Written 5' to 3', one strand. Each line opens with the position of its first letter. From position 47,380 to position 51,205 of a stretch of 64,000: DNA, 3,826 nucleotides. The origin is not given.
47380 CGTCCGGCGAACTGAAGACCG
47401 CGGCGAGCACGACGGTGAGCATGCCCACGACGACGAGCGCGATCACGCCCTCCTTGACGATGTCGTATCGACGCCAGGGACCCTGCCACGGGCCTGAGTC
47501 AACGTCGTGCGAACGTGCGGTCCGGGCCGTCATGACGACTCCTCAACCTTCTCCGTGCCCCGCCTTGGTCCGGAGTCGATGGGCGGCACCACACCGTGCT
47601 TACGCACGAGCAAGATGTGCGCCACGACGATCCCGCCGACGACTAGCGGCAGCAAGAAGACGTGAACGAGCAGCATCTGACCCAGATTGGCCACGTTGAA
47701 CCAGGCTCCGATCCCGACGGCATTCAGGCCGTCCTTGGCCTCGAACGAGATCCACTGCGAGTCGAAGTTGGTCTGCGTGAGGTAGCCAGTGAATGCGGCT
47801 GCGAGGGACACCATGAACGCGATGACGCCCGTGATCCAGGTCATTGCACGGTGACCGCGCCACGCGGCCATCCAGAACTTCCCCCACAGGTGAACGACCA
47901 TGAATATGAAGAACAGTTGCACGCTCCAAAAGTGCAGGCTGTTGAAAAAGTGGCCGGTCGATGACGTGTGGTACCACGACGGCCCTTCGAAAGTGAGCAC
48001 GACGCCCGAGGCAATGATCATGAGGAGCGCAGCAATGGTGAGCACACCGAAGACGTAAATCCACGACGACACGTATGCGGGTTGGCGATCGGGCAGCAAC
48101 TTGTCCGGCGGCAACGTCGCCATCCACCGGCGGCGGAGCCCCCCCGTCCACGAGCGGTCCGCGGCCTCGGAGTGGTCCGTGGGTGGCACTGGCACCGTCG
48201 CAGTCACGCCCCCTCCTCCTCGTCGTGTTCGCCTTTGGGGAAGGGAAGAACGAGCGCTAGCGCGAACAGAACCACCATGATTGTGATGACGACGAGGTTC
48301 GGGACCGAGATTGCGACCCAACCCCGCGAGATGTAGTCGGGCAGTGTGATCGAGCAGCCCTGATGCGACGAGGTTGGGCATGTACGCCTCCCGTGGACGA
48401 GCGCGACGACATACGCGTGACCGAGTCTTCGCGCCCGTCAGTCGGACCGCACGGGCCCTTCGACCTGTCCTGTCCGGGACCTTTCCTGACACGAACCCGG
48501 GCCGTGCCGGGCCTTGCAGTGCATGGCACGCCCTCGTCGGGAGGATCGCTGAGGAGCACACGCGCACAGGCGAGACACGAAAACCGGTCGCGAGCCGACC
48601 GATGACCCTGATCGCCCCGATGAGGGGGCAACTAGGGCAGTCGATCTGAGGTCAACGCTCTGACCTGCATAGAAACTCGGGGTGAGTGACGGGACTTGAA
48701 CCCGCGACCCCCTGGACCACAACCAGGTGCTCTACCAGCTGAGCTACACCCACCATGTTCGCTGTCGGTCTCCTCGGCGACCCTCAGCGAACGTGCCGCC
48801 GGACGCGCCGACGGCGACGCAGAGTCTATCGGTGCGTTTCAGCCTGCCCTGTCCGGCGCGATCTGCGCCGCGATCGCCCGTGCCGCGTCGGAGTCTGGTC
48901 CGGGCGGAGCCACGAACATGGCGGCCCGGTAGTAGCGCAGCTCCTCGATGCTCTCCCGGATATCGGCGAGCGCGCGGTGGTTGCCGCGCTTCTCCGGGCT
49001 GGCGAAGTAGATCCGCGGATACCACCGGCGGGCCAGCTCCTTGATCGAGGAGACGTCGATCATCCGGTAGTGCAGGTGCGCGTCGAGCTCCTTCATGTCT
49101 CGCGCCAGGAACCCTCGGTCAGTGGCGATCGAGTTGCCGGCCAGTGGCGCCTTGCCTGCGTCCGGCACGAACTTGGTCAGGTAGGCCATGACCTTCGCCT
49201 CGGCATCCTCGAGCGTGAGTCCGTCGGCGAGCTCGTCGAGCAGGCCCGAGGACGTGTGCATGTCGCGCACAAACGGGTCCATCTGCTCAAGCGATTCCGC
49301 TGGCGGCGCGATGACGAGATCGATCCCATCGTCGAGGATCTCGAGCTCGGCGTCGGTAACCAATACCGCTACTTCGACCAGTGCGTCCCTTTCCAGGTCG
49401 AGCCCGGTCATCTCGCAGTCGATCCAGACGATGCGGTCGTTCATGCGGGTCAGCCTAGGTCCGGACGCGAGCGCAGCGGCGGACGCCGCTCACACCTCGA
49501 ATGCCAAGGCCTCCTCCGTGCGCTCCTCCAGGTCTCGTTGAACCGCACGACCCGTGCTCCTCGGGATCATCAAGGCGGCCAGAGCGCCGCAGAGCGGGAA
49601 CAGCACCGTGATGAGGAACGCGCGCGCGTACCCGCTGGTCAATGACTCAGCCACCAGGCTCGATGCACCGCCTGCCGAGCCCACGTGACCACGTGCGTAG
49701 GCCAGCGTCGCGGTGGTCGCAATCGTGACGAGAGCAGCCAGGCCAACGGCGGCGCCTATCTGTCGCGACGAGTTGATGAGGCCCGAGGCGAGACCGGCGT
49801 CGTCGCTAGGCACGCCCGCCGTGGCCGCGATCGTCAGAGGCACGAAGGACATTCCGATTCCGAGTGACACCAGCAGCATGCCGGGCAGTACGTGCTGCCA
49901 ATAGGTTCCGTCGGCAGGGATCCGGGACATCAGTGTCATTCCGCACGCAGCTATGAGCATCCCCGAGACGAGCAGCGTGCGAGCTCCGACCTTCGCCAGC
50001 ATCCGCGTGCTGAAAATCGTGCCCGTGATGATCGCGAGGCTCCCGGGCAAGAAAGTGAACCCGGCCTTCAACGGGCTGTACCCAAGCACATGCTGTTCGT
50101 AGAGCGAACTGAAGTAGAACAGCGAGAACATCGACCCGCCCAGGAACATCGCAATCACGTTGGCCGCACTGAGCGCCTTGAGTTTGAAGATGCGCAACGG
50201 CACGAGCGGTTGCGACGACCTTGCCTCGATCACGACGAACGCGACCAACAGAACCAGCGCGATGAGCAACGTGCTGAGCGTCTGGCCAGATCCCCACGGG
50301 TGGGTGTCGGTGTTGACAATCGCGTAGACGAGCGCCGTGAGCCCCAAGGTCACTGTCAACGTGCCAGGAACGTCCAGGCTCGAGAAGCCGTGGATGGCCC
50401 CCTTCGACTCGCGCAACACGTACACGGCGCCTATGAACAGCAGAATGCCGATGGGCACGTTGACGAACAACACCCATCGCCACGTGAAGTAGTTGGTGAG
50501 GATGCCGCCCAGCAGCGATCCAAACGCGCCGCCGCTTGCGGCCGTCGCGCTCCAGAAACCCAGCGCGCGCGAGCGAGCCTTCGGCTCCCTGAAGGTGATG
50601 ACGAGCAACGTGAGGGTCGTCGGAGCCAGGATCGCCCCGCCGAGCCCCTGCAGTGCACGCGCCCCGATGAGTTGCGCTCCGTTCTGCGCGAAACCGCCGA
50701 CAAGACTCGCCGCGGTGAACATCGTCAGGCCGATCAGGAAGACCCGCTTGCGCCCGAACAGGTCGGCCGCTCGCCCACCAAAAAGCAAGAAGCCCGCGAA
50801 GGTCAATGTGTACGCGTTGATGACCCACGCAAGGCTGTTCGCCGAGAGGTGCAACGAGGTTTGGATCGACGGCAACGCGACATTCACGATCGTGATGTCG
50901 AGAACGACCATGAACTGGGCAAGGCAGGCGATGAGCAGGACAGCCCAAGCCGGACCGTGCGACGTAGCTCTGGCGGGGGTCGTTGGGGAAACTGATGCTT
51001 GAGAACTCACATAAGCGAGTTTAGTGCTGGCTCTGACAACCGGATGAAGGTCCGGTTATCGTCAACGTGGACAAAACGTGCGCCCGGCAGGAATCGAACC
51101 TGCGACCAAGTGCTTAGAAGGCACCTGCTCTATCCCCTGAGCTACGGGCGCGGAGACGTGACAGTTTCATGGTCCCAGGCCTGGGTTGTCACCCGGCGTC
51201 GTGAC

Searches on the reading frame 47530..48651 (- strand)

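Call 48: search_protein_families(library=pfam, proteins=[window:47530-48651:-], max_evalue=0.001)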
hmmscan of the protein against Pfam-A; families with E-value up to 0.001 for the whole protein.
window:47530-48651:- (373 aa): 3 families
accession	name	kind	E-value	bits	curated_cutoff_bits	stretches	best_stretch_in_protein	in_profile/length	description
PF13631.11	Cytochrom_B_N_2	-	9.7e-12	45.6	27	1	246-358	2-125/169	Cytochrome b(N-terminal)/b6/petB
PF00033.24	Cytochrome_B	-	5.2e-08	33.4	27.2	1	196-353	11-189/189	Cytochrome b/b6/petB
PF14358.11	DUF4405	-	0.00028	21.8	26.7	1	203-256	4-63/66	Domain of unknown function (DUF4405)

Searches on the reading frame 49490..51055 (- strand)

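Call 87: search_protein_families(library=pfam, proteins=[window:49490-51055:-], max_evalue=0.0001)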
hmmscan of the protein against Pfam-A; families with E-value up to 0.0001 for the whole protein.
window:49490-51055:- (521 aa): 1 family
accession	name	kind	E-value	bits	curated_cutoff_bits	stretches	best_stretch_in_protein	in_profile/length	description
PF07690.21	MFS_1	-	5.4e-54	183.8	33.4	1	44-438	2-346/347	Major Facilitator Superfamily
